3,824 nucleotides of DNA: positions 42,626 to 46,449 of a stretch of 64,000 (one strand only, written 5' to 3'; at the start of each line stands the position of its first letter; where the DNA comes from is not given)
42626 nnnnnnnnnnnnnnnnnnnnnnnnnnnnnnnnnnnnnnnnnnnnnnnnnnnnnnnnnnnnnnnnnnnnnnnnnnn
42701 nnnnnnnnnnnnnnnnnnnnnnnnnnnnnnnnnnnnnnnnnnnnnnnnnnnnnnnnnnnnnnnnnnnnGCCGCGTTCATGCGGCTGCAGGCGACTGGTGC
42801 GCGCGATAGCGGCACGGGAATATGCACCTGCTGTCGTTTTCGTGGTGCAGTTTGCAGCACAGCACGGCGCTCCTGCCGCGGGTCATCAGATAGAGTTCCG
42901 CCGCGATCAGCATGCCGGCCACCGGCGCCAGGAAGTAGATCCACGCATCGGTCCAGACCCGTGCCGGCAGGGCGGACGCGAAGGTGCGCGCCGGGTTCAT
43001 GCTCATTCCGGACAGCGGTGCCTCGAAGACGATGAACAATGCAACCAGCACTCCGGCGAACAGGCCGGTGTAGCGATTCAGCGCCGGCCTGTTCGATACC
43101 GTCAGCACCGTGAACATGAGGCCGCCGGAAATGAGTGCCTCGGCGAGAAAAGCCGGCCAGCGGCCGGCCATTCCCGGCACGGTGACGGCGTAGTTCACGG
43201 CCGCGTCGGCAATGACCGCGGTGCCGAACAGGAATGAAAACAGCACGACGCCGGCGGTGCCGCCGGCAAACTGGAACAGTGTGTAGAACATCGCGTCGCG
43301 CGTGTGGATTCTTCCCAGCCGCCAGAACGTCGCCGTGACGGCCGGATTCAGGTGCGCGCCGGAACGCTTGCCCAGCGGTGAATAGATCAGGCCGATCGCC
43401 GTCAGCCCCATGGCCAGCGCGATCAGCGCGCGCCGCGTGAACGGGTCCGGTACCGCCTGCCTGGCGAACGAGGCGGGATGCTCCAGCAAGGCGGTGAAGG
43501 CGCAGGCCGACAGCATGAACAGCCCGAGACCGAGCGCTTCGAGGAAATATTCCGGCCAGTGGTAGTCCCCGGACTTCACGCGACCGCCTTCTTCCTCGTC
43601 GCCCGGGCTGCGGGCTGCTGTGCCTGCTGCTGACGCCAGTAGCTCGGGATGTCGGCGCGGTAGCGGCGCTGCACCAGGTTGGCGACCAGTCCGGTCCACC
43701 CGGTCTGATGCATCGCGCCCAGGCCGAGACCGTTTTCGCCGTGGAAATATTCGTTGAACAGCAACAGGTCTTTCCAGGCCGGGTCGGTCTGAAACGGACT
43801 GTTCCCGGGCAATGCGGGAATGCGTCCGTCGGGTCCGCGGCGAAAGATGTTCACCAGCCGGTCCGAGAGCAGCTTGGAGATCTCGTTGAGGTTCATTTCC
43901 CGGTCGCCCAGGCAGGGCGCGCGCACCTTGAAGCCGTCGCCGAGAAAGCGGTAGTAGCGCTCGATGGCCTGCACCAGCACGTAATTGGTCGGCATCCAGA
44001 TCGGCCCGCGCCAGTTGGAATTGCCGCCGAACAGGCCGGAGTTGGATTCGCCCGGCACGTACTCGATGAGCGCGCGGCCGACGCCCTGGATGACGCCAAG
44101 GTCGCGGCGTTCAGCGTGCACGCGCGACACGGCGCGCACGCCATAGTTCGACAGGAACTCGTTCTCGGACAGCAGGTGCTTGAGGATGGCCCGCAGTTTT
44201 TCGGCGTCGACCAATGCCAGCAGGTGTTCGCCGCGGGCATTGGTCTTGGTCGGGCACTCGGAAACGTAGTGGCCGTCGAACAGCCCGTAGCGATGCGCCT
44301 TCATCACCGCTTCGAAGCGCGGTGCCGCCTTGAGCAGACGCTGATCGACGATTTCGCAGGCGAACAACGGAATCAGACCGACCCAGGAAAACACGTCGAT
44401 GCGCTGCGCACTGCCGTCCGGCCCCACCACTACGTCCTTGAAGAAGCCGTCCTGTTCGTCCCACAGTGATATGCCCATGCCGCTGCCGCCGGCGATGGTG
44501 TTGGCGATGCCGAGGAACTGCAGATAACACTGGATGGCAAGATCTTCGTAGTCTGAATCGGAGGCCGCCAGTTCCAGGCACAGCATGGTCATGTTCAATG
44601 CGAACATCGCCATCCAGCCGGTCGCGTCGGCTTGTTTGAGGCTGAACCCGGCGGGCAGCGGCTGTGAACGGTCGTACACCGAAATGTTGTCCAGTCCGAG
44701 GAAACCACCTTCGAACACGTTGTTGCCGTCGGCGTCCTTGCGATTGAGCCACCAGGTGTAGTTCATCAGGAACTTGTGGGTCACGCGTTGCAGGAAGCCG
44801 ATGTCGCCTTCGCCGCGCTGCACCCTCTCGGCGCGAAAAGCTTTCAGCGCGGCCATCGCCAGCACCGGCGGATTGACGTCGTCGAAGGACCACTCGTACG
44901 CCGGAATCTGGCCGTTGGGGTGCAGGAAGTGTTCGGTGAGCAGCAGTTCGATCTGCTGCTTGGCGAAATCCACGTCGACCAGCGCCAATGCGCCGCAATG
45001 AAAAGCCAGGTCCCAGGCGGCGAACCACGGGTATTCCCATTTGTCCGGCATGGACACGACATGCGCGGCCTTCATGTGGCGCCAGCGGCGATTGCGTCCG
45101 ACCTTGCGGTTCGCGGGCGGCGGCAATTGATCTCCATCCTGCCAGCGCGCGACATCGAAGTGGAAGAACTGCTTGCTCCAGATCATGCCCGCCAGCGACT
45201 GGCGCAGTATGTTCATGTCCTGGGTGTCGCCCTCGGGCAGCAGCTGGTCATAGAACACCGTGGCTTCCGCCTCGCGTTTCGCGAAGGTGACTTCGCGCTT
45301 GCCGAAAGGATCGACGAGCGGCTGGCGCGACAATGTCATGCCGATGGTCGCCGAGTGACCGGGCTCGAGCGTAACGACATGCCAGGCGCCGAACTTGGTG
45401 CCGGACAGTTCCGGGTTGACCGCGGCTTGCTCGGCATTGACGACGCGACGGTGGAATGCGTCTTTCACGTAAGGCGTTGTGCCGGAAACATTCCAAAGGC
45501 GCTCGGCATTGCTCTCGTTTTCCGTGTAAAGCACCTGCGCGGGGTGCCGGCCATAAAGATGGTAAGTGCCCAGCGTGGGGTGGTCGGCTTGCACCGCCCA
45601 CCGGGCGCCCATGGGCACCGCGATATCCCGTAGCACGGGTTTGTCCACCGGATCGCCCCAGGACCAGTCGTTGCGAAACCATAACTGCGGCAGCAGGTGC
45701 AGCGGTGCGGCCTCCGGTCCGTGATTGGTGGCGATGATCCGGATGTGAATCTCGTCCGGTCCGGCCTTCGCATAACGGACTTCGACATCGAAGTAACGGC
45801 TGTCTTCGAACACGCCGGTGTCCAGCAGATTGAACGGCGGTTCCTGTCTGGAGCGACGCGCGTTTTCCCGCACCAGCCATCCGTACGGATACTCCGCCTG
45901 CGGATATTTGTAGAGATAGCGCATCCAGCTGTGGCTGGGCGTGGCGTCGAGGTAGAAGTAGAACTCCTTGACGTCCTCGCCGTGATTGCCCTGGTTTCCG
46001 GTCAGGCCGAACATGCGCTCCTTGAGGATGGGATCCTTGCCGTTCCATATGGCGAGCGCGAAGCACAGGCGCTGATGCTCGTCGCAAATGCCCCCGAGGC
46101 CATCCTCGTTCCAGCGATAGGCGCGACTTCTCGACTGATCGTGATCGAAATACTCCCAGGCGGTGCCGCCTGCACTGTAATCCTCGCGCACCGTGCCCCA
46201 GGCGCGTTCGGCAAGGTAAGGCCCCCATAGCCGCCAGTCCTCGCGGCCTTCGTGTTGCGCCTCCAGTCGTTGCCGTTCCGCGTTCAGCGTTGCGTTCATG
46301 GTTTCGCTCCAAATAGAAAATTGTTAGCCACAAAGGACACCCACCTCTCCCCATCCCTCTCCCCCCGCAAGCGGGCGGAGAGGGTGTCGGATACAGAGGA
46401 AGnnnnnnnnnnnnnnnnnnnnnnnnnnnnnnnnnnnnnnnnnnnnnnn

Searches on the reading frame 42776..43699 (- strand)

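Call 62: search_protein_families(library=pfam, proteins=[window:42776-43699:-], max_evalue=0.001)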
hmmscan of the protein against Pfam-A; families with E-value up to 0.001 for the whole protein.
window:42776-43699:- (307 aa): 1 family
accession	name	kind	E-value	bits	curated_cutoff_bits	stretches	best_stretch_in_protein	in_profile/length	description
PF00230.25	MIP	-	1.4e-30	107.2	25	1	48-270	8-222/222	Major intrinsic protein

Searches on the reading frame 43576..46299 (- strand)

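Call 62: search_protein_families(library=pfam, proteins=[window:43576-46299:-], max_evalue=0.001)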
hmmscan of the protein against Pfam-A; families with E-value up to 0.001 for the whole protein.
window:43576-46299:- (907 aa): 2 families
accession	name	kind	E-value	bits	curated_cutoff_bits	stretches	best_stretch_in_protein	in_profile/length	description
PF22422.2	MGH1-like_GH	-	5.6e-21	75.9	27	2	423-529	1-113/356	Mannosylglycerate hydrolase MGH1-like glycoside hydrolase domain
PF03200.22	Glyco_hydro_63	-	3.6e-07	29.8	22.4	0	761-788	405-432/492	Glycosyl hydrolase family 63 C-terminal domain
